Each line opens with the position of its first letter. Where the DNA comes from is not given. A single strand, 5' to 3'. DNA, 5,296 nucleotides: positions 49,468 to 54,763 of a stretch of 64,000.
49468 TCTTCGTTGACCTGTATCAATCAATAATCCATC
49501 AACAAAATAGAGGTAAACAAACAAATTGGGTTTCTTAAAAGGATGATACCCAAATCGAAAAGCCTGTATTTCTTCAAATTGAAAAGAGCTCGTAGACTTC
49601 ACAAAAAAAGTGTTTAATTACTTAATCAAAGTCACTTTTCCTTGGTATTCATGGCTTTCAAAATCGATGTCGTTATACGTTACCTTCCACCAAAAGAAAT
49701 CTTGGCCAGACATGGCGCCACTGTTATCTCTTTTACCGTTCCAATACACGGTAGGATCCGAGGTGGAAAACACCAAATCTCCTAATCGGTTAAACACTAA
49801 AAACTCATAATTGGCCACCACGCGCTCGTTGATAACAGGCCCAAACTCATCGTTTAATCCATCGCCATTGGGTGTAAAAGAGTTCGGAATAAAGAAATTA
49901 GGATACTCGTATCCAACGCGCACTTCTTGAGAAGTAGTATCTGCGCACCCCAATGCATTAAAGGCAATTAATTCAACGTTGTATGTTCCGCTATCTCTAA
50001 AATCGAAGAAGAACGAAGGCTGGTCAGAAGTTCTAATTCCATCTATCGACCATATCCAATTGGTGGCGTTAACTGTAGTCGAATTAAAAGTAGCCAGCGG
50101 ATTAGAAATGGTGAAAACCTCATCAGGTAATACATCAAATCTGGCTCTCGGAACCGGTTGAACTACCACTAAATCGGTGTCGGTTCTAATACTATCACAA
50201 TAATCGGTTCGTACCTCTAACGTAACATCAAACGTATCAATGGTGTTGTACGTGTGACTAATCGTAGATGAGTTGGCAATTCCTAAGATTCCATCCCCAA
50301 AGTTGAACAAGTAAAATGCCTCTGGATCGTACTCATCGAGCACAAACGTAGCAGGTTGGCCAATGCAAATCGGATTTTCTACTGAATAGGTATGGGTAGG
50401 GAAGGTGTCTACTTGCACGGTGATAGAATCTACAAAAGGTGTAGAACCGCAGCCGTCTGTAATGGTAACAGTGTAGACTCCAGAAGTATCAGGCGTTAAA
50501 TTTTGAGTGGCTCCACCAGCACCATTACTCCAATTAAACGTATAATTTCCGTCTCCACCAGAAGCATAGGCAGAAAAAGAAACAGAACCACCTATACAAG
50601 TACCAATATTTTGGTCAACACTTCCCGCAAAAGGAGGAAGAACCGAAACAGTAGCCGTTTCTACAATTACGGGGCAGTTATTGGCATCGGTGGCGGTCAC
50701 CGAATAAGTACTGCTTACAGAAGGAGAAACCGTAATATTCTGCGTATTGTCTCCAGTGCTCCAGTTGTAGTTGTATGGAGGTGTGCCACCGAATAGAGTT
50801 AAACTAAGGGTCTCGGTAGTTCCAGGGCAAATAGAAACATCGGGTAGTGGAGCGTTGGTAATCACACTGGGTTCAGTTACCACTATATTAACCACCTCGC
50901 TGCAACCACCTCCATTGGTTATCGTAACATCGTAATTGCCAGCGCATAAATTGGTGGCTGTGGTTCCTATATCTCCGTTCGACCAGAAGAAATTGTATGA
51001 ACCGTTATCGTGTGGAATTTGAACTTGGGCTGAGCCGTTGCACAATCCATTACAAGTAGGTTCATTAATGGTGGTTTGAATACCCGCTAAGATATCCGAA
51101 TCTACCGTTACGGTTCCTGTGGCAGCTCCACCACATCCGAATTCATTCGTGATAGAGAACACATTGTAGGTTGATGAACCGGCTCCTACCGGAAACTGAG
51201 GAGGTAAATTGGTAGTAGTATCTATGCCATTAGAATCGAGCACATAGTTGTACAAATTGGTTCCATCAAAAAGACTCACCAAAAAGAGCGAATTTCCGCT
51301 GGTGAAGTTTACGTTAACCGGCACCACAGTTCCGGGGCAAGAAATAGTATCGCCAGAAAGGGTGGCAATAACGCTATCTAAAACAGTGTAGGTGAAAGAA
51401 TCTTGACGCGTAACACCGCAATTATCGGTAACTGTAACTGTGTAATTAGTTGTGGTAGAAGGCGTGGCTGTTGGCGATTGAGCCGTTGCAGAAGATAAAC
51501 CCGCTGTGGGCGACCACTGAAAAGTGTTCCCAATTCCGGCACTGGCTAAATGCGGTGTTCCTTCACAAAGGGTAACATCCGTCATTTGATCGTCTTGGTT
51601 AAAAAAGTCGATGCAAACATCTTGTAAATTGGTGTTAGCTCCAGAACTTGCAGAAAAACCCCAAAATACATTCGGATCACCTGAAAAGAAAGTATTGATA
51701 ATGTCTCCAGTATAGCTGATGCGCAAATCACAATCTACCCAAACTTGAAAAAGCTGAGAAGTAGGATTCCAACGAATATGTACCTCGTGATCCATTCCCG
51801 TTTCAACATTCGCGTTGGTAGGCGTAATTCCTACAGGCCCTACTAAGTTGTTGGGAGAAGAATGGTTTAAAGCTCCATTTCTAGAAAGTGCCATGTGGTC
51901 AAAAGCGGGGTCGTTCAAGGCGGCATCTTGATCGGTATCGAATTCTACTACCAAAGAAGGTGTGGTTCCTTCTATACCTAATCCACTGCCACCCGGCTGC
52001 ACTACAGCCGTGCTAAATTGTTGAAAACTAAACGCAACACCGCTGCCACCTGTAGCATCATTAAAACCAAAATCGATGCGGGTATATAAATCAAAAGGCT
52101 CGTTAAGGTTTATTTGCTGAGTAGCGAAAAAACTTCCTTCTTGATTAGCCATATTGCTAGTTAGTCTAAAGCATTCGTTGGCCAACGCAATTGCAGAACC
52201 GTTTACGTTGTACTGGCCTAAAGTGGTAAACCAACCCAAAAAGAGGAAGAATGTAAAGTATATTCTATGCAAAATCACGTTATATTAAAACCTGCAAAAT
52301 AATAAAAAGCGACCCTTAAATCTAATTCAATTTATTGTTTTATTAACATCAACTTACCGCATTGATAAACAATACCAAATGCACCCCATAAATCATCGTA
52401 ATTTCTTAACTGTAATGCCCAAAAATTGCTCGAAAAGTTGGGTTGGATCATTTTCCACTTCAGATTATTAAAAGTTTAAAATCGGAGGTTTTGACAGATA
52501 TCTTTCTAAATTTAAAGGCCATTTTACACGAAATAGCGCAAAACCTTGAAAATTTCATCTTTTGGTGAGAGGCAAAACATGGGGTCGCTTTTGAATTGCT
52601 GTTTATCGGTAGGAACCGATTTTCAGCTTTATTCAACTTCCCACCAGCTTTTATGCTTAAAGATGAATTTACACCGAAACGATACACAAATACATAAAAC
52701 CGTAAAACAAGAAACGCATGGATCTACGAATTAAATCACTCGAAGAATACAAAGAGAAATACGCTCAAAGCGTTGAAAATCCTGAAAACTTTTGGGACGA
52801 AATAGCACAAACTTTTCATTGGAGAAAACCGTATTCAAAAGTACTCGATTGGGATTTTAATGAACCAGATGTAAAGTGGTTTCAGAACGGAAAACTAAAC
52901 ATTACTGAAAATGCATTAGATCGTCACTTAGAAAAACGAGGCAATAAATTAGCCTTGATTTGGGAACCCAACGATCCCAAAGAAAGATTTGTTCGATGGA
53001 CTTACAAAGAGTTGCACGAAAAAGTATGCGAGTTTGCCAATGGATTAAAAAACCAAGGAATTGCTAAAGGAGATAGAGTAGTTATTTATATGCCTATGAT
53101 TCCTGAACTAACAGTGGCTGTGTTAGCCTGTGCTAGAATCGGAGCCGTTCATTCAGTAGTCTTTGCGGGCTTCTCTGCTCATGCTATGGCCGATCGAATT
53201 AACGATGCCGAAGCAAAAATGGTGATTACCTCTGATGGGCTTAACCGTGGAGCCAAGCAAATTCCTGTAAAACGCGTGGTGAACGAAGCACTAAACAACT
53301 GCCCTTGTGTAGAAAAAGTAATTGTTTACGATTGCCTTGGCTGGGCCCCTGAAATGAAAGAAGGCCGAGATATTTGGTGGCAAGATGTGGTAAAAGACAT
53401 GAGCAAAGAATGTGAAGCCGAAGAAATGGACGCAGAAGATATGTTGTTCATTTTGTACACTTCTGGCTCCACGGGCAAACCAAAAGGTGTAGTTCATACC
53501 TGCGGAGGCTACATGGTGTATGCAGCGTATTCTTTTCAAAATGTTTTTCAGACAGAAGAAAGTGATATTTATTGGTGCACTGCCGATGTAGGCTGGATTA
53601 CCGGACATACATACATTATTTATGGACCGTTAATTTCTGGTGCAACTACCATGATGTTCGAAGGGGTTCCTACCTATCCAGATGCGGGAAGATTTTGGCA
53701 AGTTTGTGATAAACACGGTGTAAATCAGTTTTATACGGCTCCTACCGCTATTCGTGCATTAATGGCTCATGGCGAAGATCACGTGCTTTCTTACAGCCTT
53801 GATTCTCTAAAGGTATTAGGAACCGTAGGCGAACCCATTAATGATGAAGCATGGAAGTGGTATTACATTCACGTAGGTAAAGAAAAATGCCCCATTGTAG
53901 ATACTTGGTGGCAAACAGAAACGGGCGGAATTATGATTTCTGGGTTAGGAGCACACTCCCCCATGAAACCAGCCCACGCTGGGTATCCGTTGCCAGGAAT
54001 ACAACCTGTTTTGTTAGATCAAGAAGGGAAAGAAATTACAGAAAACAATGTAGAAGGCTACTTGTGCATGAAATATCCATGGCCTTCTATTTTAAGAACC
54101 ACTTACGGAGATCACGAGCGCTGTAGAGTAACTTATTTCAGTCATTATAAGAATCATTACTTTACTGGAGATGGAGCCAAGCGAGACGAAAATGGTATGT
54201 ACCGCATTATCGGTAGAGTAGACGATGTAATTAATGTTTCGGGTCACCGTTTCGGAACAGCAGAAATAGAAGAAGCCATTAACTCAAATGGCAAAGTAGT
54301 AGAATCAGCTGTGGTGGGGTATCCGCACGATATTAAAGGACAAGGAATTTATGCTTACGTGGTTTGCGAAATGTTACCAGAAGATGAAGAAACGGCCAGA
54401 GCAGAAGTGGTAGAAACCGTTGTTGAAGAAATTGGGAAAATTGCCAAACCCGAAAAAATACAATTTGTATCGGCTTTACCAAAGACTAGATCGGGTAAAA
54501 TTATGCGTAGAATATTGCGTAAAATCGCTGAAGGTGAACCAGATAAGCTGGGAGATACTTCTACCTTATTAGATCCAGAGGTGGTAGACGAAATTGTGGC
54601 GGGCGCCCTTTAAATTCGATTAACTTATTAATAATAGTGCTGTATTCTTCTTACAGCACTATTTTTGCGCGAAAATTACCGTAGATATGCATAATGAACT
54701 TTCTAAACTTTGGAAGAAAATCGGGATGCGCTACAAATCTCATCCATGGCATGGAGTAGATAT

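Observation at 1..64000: Hyper-abundant oligonucleotide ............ (core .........): a DNA-uptake-sequence-like signature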

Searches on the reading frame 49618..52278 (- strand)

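Call 35: search_protein_families(library=pfam, proteins=[window:49618-52278:-], max_evalue=0.00001)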
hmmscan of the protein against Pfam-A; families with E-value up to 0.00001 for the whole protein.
window:49618-52278:- (886 aa): 4 families
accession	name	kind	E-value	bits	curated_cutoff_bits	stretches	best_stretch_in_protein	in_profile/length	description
PF18483.9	Lectin_L-type_dom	-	1.2e-32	114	78.3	1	21-224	8-214/215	Legume lectin beta-barrel domain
PF00801.26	PKD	-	9.7e-13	48.4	23.5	0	634-690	8-66/80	PKD domain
PF13585.12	CHU_C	-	1e-11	45.3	27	1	797-866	3-72/86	CHU_C Type IX secretion signal domain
PF18911.6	PKD_4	-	1.2e-09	38.5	27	0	636-704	13-83/85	PKD domain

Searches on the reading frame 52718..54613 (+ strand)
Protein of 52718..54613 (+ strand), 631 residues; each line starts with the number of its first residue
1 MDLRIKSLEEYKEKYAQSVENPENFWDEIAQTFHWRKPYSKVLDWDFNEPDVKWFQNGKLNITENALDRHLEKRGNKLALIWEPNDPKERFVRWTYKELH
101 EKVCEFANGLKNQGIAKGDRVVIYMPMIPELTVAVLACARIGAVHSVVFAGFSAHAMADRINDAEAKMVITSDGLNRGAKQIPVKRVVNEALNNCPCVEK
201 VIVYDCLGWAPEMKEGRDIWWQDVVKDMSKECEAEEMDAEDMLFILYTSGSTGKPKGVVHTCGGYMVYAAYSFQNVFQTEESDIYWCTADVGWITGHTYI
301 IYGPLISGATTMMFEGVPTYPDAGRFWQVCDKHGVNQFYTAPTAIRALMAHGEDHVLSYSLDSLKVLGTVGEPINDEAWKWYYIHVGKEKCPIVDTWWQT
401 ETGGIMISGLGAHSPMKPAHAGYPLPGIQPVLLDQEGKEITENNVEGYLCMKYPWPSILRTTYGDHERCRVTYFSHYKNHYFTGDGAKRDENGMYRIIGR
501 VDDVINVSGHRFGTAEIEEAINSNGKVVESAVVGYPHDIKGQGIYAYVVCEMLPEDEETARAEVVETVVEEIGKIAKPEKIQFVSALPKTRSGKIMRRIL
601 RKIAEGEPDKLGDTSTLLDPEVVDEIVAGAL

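Call 35: search_protein_families(library=pfam, proteins=[window:52718-54613:+], max_evalue=0.00001)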
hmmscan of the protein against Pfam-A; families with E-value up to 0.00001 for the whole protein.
window:52718-54613:+ (631 aa): 3 families
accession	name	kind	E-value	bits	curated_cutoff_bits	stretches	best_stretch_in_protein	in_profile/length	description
PF00501.34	AMP-binding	-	2.5e-93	313.4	29.9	1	68-454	2-377/384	AMP-binding enzyme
PF16177.11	ACAS_N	-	8.9e-22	77.1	27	1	11-66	1-55/55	Acetyl-coenzyme A synthetase N-terminus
PF13193.12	AMP-binding_C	-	7e-21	75.4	24.5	1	516-594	1-76/76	AMP-binding enzyme C-terminal domain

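Call 39: find_related_loci(query=window:52718-54613:+, collection=metagenome_contigs, flank=10000)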
Query window:52718-54613:+ (631 aa) in metagenome_contigs; peptide patterns used: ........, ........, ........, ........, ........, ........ (x = any residue, [..] = any of these).
600 stretches matched a pattern (row limit reached: there are more); 600 encode a relative of the query (tblastn E <= 1e-3); the best 80 are kept; 80 distinct loci.
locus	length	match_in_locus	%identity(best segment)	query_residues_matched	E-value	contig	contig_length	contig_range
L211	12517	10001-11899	75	1-631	0e+0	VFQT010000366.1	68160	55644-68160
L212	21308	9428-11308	75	5-631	0e+0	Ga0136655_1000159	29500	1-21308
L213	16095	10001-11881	74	5-631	0e+0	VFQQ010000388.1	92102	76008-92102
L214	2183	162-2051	66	1-630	0e+0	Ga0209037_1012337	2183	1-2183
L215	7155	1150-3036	66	3-631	0e+0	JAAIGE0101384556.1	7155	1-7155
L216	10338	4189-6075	66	3-630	0e+0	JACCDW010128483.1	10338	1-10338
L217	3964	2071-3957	66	3-631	0e+0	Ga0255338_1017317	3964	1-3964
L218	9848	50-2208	65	1-631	0e+0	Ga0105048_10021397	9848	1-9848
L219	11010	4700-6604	64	1-631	0e+0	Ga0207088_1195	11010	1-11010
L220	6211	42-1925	64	3-630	0e+0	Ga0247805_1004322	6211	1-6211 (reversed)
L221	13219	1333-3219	64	7-631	0e+0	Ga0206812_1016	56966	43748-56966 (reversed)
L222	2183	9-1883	64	3-627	0e+0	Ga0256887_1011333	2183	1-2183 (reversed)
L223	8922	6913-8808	64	4-631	0e+0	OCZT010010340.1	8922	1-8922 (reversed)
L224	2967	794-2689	65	4-631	0e+0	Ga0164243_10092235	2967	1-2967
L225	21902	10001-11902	63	1-630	0e+0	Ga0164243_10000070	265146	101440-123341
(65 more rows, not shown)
